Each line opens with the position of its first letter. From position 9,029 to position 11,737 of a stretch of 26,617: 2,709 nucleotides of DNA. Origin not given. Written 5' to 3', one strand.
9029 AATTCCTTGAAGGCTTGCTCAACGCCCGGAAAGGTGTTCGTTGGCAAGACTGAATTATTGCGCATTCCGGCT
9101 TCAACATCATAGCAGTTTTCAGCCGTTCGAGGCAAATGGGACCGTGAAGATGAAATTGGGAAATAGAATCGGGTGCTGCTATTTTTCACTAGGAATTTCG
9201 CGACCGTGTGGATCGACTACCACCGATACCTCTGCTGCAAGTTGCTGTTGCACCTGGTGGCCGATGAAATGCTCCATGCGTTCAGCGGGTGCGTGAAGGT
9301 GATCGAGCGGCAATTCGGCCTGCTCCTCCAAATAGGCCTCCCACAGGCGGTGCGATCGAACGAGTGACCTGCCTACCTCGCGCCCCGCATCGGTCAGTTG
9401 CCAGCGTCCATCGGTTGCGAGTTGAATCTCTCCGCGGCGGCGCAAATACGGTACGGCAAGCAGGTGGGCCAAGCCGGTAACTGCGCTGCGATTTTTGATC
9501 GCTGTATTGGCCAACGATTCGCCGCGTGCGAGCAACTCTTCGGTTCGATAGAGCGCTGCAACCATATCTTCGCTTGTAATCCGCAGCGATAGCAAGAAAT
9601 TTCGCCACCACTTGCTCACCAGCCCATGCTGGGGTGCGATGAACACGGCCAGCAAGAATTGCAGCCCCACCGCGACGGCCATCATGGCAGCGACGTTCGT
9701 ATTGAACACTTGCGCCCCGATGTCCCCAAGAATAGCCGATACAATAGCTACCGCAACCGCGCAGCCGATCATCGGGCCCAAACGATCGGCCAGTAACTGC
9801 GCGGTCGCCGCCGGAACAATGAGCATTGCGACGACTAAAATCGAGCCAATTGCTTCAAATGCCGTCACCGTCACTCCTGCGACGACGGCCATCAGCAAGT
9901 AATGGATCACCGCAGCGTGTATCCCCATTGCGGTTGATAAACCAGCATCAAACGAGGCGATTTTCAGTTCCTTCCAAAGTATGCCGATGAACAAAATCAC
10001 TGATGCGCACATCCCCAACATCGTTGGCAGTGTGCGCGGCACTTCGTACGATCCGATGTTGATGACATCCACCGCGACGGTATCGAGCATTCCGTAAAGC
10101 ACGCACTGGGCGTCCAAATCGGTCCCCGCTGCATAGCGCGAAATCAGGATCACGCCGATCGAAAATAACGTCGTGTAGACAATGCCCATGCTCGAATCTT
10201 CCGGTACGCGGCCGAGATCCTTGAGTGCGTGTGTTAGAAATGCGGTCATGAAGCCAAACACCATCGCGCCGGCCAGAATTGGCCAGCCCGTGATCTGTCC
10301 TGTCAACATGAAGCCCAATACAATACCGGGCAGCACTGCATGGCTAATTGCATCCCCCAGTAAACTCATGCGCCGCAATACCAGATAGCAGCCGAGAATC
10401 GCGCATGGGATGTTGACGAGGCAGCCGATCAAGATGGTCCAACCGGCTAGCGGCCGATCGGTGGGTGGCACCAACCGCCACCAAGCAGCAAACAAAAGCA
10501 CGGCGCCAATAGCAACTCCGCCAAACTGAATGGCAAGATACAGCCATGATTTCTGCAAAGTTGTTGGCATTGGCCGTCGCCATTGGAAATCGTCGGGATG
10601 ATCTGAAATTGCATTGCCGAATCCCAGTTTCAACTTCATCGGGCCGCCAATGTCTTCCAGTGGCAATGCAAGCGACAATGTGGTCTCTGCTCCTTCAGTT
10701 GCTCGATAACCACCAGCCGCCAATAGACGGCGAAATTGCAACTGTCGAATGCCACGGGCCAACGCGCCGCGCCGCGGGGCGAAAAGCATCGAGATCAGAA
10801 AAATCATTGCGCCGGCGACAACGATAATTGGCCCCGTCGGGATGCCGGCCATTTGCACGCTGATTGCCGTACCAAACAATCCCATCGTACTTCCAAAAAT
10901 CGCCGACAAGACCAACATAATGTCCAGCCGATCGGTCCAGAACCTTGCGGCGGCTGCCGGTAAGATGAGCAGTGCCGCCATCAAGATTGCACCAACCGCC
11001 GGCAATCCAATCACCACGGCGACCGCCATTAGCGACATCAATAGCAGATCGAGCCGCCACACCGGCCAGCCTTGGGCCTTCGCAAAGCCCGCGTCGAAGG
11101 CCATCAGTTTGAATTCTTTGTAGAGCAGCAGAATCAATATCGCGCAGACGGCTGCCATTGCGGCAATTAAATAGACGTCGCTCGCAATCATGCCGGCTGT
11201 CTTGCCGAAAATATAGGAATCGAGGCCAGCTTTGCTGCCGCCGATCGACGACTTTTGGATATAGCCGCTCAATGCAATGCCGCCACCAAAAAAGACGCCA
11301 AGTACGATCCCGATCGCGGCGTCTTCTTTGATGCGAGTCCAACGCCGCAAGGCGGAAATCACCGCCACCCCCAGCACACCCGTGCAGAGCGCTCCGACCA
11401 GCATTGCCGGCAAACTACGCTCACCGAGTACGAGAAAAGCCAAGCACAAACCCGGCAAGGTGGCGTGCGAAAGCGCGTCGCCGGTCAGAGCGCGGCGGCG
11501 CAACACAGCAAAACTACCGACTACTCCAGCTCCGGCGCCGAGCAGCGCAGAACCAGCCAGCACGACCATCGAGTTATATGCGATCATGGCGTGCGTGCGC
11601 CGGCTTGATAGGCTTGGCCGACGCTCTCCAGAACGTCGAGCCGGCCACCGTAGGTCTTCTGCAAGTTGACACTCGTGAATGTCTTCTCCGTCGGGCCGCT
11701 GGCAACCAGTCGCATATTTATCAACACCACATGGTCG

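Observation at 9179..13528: Tro/Ytg-like metal importer operon in which both permease domains and a DtxR/MntR-type repressor are fused into one 802-aa polypeptide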

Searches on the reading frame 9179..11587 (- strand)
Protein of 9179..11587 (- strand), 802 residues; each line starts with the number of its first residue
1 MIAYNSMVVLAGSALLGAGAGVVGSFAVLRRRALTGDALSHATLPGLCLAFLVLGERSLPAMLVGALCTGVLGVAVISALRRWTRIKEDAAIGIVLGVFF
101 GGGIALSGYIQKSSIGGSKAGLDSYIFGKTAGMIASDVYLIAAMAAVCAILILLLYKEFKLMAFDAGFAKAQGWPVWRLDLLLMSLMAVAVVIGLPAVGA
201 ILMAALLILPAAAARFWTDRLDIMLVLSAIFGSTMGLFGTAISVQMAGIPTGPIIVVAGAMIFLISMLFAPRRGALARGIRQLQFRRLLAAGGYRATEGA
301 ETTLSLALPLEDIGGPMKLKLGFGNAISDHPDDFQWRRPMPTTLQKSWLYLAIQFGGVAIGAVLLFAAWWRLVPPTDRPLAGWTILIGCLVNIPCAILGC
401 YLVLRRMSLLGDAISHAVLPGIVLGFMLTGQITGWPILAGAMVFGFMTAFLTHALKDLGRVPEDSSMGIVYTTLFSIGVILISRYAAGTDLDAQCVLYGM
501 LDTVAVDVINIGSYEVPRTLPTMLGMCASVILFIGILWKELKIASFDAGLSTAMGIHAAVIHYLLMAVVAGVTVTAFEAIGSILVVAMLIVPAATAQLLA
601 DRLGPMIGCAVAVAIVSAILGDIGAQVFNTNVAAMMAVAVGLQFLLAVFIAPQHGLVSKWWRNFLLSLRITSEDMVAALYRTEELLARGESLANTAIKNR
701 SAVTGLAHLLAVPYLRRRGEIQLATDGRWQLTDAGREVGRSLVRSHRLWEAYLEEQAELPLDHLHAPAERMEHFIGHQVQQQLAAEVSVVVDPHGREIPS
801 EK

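Call 3: search_protein_families(library=pfam, proteins=[window:9179-11587:-], max_evalue=0.01)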
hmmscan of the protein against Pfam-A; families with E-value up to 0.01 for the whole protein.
window:9179-11587:- (802 aa): 3 families
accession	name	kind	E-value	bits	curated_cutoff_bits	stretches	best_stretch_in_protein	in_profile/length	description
PF00950.22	ABC-3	-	1.3e-108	362.9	20.1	2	9-269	8-257/258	ABC 3 transport family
PF02742.21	Fe_dep_repr_C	-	1.8e-15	57.1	27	1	732-799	1-69/70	Iron dependent repressor, metal binding and dimerisation domain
PF01032.23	FecCD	-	2e-10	40.7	26.5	1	46-267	86-309/311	FecCD transport family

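Call 4: search_protein_families(library=ncbifam, proteins=[window:9179-11587:-], max_evalue=0.01)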
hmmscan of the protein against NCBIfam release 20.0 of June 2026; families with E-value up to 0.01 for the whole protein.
window:9179-11587:- (802 aa): 6 families
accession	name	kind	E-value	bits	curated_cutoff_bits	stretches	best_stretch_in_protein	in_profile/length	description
NF040927.1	ABC_perm_SloB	subfamily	1.2e-84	284.3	460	2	388-655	19-268/271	metal ABC transporter permease subunit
TIGR03770.1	anch_rpt_perm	equivalog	1.1e-73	248.3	296.8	2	18-270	29-270/270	anchored repeat-type ABC transporter permease subunit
NF040871.1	AztB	equivalog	8.5e-72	241.9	280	2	386-636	17-250/254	zinc ABC transporter permease AztB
NF007089.0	PRK09543.1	equivalog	1.1e-32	113.7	284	2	10-268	10-256/261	zinc ABC transporter permease subunit ZnuB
NF047407.1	TransRegMntRTherm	equivalog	1.4e-09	38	350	1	730-801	71-143/227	manganese-dependent transcriptional regulator MntR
NF053665.1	TransRegDtxRActin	equivalog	2.5e-09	36.9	290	1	711-800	44-134/233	iron-dependent transcriptional repressor DtxR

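Call 6: find_homologous_proteins(query=window:9179-11587:-, max_evalue=0.00001)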
Query window:9179-11587:- (802 aa): 1304 proteins with E <= 0.00001 among 8000 candidates; the best 120 are listed.
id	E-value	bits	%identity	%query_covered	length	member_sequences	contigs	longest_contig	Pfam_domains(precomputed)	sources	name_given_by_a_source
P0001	0.0e+0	1727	100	100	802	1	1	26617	PF01032.24,PF02742.22,PF00950.23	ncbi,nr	ncbi:MAG: metal ABC transporter permease [Pirellulales bacterium]|nr:metal ABC transporter permease 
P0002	0.0e+0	1293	76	100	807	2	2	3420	PF01032.24,PF02742.22,PF00950.23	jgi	jgi:ABC-type Mn2+/Zn2+ transport system permease subunit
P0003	0.0e+0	1282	76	100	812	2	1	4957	PF01032.24,PF02742.22,PF00950.23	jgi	jgi:manganese/zinc/iron transport system permease protein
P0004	0.0e+0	1220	73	100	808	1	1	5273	PF01032.24,PF02742.22,PF00950.23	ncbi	-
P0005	0.0e+0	1024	62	100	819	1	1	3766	PF01032.24,PF02742.22,PF00950.23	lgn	-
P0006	2.5e-255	868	52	100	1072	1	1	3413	PF01566.26,PF01032.24,PF02742.22,PF00950.23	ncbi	ncbi:MAG TPA: Nramp family divalent metal transporter, partial [Pirellulales bacterium]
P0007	2.5e-251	855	54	100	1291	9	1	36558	PF01566.26,PF01032.24,PF02742.22,PF00950.23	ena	-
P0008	7.4e-230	784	52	100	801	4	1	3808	PF01032.24,PF02742.22,PF00950.23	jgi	-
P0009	1.2e-229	783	52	100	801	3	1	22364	PF01032.24,PF02742.22,PF00950.23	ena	-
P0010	2.3e-227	775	50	100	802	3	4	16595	PF01032.24,PF02742.22,PF00950.23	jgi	jgi:manganese/zinc/iron transport system permease protein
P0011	6.8e-227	774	51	100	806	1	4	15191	PF01032.24,PF02742.22,PF00950.23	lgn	-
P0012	1.8e-226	772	58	81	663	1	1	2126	PF01032.24,PF02742.22,PF00950.23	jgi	jgi:manganese/zinc/iron transport system permease protein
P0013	2.0e-225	769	51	100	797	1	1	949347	PF01032.24,PF02742.22,PF00950.23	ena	-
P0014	1.5e-224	766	50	100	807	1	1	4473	PF01032.24,PF02742.22,PF00950.23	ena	-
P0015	7.9e-221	754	50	52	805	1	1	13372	PF01032.24,PF02742.22,PF00950.23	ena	-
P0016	2.3e-218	746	64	71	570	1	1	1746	PF01032.24,PF02742.22,PF00950.23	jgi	jgi:ABC-type Mn2+/Zn2+ transport system permease subunit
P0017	5.3e-218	744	49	100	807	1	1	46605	PF01032.24,PF02742.22,PF00950.23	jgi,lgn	jgi:ABC-type Mn2+/Zn2+ transport system permease subunit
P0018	2.8e-207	709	48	100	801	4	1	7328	PF01032.24,PF02742.22,PF00950.23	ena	-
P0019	1.0e-169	585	49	83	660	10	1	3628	PF01032.24,PF02742.22,PF00950.23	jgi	jgi:ABC-type Mn2+/Zn2+ transport system permease subunit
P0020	2.6e-167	577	55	34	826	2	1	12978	PF01032.24,PF02742.22,PF00950.23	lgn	-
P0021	5.5e-167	576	55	34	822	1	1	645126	PF01032.24,PF02742.22,PF00950.23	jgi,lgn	jgi:manganese/zinc/iron transport system permease protein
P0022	1.2e-166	575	55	34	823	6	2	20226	PF01032.24,PF02742.22,PF00950.23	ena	-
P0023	7.3e-165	569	54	35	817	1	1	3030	PF01032.24,PF02742.22,PF00950.23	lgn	-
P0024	8.8e-165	568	55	34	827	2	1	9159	PF01032.24,PF02742.22,PF00950.23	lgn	-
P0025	1.8e-164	567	55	34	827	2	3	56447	PF01032.24,PF02742.22,PF00950.23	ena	-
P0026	1.2e-163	565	54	36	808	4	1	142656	PF01032.24,PF02742.22,PF00950.23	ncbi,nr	ncbi:MAG: metal ABC transporter permease [Phycisphaerae bacterium]|nr:metal ABC transporter permease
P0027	1.6e-163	564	53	35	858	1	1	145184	PF01032.24,PF02742.22,PF00950.23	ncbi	ncbi:MAG: iron chelate uptake ABC transporter family permease subunit [Phycisphaerales bacterium]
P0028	3.1e-163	563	54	34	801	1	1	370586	PF01032.24,PF02742.22,PF00950.23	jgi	jgi:manganese/zinc/iron transport system permease protein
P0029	1.4e-161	558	52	33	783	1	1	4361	PF01032.24,PF02742.22,PF00950.23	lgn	-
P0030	1.5e-161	558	53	34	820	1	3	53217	PF01032.24,PF02742.22,PF00950.23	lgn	-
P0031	2.2e-161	557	53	34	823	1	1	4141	PF01032.24,PF02742.22,PF00950.23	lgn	-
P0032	2.5e-161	557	43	53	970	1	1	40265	PF01032.24,PF02742.22,PF00950.23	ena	-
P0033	3.5e-161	557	55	34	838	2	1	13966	PF01032.24,PF02742.22,PF00950.23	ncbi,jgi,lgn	-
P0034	7.0e-161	556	54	34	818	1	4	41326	PF01032.24,PF02742.22,PF00950.23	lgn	-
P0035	7.3e-161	555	53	34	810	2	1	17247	PF01032.24,PF02742.22,PF00950.23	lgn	-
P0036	1.2e-160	555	54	34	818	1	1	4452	PF01032.24,PF02742.22,PF00950.23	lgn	-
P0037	1.7e-160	554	53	36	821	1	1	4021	PF01032.24,PF02742.22,PF00950.23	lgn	-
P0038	2.3e-160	554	54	36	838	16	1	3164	PF01032.24,PF02742.22,PF00950.23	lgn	-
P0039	3.0e-160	553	49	35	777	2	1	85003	PF01032.24,PF02742.22,PF00950.23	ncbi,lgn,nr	ncbi:MAG: metal ABC transporter permease [Phycisphaerales bacterium]|nr:metal ABC transporter permea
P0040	1.9e-159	551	52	33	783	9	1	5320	PF01032.24,PF02742.22,PF00950.23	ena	-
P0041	1.1e-158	548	52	34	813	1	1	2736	PF01032.24,PF02742.22,PF00950.23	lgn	-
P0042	5.0e-156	539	53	34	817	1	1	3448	PF01032.24,PF02742.22,PF00950.23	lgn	-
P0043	1.0e-155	538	53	34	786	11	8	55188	PF01032.24,PF02742.22,PF00950.23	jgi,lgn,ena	jgi:manganese/zinc/iron transport system permease protein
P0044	2.2e-155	537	54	34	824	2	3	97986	PF01032.24,PF02742.22,PF00950.23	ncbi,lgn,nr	ncbi:MAG: hypothetical protein C0513_02015 [Isosphaera sp.]|nr:hypothetical protein [Isosphaera sp.]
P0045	7.8e-155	536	51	35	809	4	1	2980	PF01032.24,PF02742.22,PF00950.23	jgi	jgi:manganese/zinc/iron transport system permease protein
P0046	9.8e-155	535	53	34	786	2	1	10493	PF01032.24,PF02742.22,PF00950.23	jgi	jgi:manganese/zinc/iron transport system permease protein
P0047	1.1e-154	535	52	36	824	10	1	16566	PF01032.24,PF02742.22,PF00950.23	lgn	-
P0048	3.9e-154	533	54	34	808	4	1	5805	PF01032.24,PF02742.22,PF00950.23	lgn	-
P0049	1.6e-153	531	53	34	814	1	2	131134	PF01032.24,PF02742.22,PF00950.23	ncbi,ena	-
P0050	2.1e-153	531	48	79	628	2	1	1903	PF01032.24,PF00950.23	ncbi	ncbi:MAG: iron chelate uptake ABC transporter family permease subunit, partial [Pirellulaceae bacter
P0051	2.2e-153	531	52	34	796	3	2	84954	PF01032.24,PF02742.22,PF00950.23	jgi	jgi:manganese/zinc/iron transport system permease protein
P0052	2.3e-153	531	47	37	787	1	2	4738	PF01032.24,PF02742.22,PF00950.23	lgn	-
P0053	6.0e-152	526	53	34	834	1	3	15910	PF01032.24,PF02742.22,PF00950.23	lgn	-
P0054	8.7e-151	522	49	36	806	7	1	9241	PF01032.24,PF02742.22,PF00950.23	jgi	jgi:manganese/zinc/iron transport system permease protein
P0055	2.6e-149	517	51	34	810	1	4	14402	PF01032.24,PF02742.22,PF00950.23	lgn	-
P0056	2.7e-143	497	46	35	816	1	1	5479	PF01032.24,PF02742.22,PF00950.23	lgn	-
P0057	1.1e-142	495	46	35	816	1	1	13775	PF01032.24,PF02742.22,PF00950.23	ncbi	ncbi:MAG: iron chelate uptake ABC transporter family permease subunit [Phycisphaerales bacterium]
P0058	1.4e-142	495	52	63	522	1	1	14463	PF01032.24,PF00950.23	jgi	jgi:manganese/zinc/iron transport system permease protein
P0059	1.6e-142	495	58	53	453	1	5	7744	PF02742.22,PF00950.23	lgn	-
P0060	6.9e-142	493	39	99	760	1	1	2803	PF01032.24,PF02742.22,PF00950.23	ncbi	-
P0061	7.9e-142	493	57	55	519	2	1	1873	PF01032.24,PF00950.23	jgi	jgi:manganese/zinc/iron transport system permease protein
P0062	1.2e-141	492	51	36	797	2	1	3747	PF01032.24,PF02742.22,PF00950.23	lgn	-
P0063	2.0e-140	488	57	54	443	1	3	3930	PF02742.22,PF00950.23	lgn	-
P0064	1.9e-137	478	54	55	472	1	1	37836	PF01032.24,PF02742.22,PF00950.23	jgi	jgi:ABC-type Mn2+/Zn2+ transport system permease subunit/Mn-dependent DtxR family transcriptional re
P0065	1.8e-136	475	55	53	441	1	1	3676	PF01032.24,PF02742.22,PF00950.23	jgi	jgi:ABC-type Mn2+/Zn2+ transport system permease subunit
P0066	5.5e-136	473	55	54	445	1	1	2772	PF01032.24,PF02742.22,PF00950.23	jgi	jgi:manganese/zinc/iron transport system permease protein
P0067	3.1e-134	467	55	52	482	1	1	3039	PF02742.22,PF00950.23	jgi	jgi:manganese/zinc/iron transport system permease protein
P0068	1.6e-133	465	55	52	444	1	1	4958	PF01032.24,PF02742.22,PF00950.23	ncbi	-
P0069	4.1e-133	464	57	53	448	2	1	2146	PF02742.22,PF00950.23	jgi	jgi:ABC-type Mn2+/Zn2+ transport system permease subunit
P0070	4.4e-133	464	54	53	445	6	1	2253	PF02742.22,PF00950.23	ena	-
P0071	6.9e-133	463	54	54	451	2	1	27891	PF01032.24,PF02742.22,PF00950.23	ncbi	-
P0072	1.0e-132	462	55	53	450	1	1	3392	PF01032.24,PF02742.22,PF00950.23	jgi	jgi:manganese/zinc/iron transport system permease protein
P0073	1.6e-132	462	51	56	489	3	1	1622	PF02742.22,PF00950.23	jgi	-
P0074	2.3e-132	461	53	53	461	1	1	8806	PF02742.22,PF00950.23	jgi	-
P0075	2.8e-132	461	54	54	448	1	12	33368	PF02742.22,PF00950.23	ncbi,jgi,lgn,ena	jgi:ABC-type Mn2+/Zn2+ transport system permease subunit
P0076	3.5e-132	461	55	52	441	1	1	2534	PF02742.22,PF00950.23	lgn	-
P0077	4.1e-132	460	54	52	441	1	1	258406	PF02742.22,PF00950.23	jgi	jgi:manganese/zinc/iron transport system permease protein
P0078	3.8e-131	457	54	52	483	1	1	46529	PF02742.22,PF00950.23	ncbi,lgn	ncbi:MAG: metal ABC transporter permease [Pirellulales bacterium]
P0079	7.1e-131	456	54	54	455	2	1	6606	PF02742.22,PF00950.23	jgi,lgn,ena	-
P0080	8.0e-131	456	54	53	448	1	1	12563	PF02742.22,PF00950.23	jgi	jgi:manganese/zinc/iron transport system permease protein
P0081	1.6e-130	455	55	53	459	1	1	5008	PF01032.24,PF02742.22,PF00950.23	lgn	-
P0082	1.7e-130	455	53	55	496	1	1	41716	PF02742.22,PF00950.23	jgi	jgi:manganese/zinc/iron transport system permease protein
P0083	2.4e-130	455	55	52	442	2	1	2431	PF02742.22,PF00950.23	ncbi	-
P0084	4.9e-130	454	53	52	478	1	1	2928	PF02742.22,PF00950.23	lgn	-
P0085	5.7e-130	453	52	52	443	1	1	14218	PF02742.22,PF00950.23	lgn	-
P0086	8.4e-130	453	50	55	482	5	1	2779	PF02742.22,PF00950.23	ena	-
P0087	9.0e-130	453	52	56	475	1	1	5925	PF02742.22,PF00950.23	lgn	-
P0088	1.1e-129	452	54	52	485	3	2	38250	PF02742.22,PF00950.23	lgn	-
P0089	1.1e-129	452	50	58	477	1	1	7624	PF02742.22,PF00950.23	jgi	jgi:ABC-type Mn2+/Zn2+ transport system permease subunit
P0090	1.1e-129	452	54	53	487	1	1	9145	PF02742.22,PF00950.23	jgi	jgi:manganese/zinc/iron transport system permease protein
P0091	1.2e-129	452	54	52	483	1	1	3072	PF01032.24,PF02742.22,PF00950.23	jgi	jgi:manganese/zinc/iron transport system permease protein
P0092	2.2e-129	451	54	52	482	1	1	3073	PF02742.22,PF00950.23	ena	-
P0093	3.3e-129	451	53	52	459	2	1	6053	PF02742.22,PF00950.23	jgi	jgi:ABC-type Mn2+/Zn2+ transport system permease subunit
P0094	5.4e-129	450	53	52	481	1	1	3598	PF02742.22,PF00950.23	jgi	jgi:ABC-type Mn2+/Zn2+ transport system permease subunit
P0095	9.0e-129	449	53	52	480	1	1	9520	PF02742.22,PF00950.23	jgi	jgi:ABC-type Mn2+/Zn2+ transport system permease subunit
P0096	1.2e-128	449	48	60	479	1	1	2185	PF01032.24,PF02742.22,PF00950.23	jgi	-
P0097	2.2e-128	448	50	55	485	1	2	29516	PF02742.22,PF00950.23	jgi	jgi:ABC-type Mn2+/Zn2+ transport system permease subunit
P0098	2.3e-128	448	54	52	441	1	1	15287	PF01032.24,PF02742.22,PF00950.23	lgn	-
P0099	2.5e-128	448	51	54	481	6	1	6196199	PF02742.22,PF00950.23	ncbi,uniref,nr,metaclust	ncbi:ABC-3 protein [Pirellula staleyi DSM 6068]|uniref:ABC-3 protein n=1 Tax=Pirellula staleyi (stra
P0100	2.5e-128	448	54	52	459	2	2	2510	PF02742.22,PF00950.23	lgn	-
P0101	2.8e-128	448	53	53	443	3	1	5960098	PF02742.22,PF00950.23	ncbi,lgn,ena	-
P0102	2.9e-128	448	51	58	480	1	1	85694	PF02742.22,PF00950.23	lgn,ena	-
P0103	3.0e-128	448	54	52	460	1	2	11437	PF01032.24,PF02742.22,PF00950.23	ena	-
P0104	5.8e-128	447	55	54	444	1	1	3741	PF01032.24,PF02742.22,PF00950.23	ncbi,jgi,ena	jgi:ABC-type Mn2+/Zn2+ transport system permease subunit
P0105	7.3e-128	446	50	58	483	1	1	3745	PF02742.22,PF00950.23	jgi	jgi:ABC-type Mn2+/Zn2+ transport system permease subunit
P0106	7.5e-128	446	49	57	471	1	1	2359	PF01032.24,PF02742.22,PF00950.23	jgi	jgi:manganese/zinc/iron transport system permease protein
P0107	1.9e-127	445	51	56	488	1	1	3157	PF02742.22,PF00950.23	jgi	jgi:manganese/zinc/iron transport system permease protein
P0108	2.7e-127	444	51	54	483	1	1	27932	PF02742.22,PF00950.23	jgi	jgi:manganese/zinc/iron transport system permease protein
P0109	3.0e-127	444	50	54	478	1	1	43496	PF02742.22,PF00950.23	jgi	-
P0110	4.0e-127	444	51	58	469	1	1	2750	PF02742.22,PF00950.23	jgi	jgi:manganese/zinc/iron transport system permease protein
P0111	4.3e-127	444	53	52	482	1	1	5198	PF02742.22,PF00950.23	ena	-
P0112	5.1e-127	444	53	52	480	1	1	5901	PF02742.22,PF00950.23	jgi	jgi:ABC-type Mn2+/Zn2+ transport system permease subunit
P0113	9.6e-127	443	52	53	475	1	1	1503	PF02742.22,PF00950.23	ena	-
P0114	2.8e-126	441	52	53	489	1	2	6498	PF01032.24,PF02742.22,PF00950.23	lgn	-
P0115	3.2e-126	441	53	53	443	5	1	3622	PF01032.24,PF02742.22,PF00950.23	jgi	jgi:manganese/zinc/iron transport system permease protein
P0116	3.5e-126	441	51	54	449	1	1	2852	PF02742.22,PF00950.23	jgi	jgi:ABC-type Mn2+/Zn2+ transport system permease subunit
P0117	3.6e-126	441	51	58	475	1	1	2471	PF01032.24,PF02742.22,PF00950.23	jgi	jgi:ABC-type Mn2+/Zn2+ transport system permease subunit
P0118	6.8e-126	440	52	56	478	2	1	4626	PF02742.22,PF00950.23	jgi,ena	-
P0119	7.0e-126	440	53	54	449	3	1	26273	PF01032.24,PF02742.22,PF00950.23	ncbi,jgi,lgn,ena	-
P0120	8.8e-126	439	50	54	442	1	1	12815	PF02742.22,PF00950.23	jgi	jgi:manganese/zinc/iron transport system permease protein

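Call 16: find_related_loci(query=window:9179-11587:-, collection=genome_contigs, flank=6000)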
Query window:9179-11587:- (802 aa) in genome_contigs; peptide patterns used: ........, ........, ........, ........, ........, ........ (x = any residue, [..] = any of these).
42 stretches matched a pattern; 1 encode a relative of the query (tblastn E <= 1e-3); 1 distinct loci.
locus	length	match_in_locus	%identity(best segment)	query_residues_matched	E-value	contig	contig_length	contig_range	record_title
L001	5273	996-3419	73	1-802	0e+0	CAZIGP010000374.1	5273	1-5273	MAG TPA_asm: uncultured Pirellulales bacterium isolate SRP237561_co1_37 genome assembly, contig: NODE_34337_length_5273_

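Call 22: find_encoding_contigs(protein=P0013, flank=6000, max_places=2)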
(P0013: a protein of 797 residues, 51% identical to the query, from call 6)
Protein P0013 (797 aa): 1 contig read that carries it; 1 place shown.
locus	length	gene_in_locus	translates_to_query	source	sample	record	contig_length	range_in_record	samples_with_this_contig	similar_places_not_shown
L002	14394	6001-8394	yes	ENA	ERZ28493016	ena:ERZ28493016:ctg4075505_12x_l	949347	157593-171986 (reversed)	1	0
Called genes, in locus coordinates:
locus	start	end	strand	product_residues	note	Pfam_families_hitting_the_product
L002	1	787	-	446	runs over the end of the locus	PF02347:GDC-P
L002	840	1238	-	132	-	PF01597:GCV_H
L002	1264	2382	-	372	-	PF01571:GCV_T, PF08669:GCV_T_C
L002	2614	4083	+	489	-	PF00324:AA_permease, PF13520:AA_permease_2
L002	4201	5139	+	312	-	PF01297:ZnuA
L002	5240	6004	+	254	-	PF00005:ABC_tran, PF02463:SMC_N (faint), PF13304:AAA_21 (faint)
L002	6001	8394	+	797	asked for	PF00950:ABC-3, PF01032:FecCD, PF00950:ABC-3, PF01032:FecCD (weak), PF02742:Fe_dep_repr_C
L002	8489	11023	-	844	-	PF01847:VHL (weak), PF00930:DPPIV_N, PF26549:Tricorn_N (faint), PF00326:Peptidase_S9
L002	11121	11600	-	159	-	-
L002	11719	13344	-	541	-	PF07396:Porin_O_P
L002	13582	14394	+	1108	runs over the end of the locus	PF00873:ACR_tran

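Call 23: find_encoding_contigs(protein=P0009, flank=6000, max_places=2)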
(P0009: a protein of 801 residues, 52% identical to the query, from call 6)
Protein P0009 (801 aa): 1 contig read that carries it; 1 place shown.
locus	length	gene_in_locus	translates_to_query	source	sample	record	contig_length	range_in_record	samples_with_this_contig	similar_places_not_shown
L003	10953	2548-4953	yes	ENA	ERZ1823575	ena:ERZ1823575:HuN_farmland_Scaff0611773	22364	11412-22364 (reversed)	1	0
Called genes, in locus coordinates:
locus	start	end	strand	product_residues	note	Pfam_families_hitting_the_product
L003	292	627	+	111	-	-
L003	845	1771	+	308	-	PF01297:ZnuA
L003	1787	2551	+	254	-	PF00005:ABC_tran, PF02463:SMC_N (faint), PF13304:AAA_21 (faint)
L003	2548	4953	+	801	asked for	PF00950:ABC-3, PF01032:FecCD (weak), PF00950:ABC-3, PF02742:Fe_dep_repr_C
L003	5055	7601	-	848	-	PF01847:VHL (weak), PF00930:DPPIV_N, PF02129:Peptidase_S15 (weak), PF00326:Peptidase_S9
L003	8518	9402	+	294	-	PF14300:DMP19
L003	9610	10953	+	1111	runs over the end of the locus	PF00873:ACR_tran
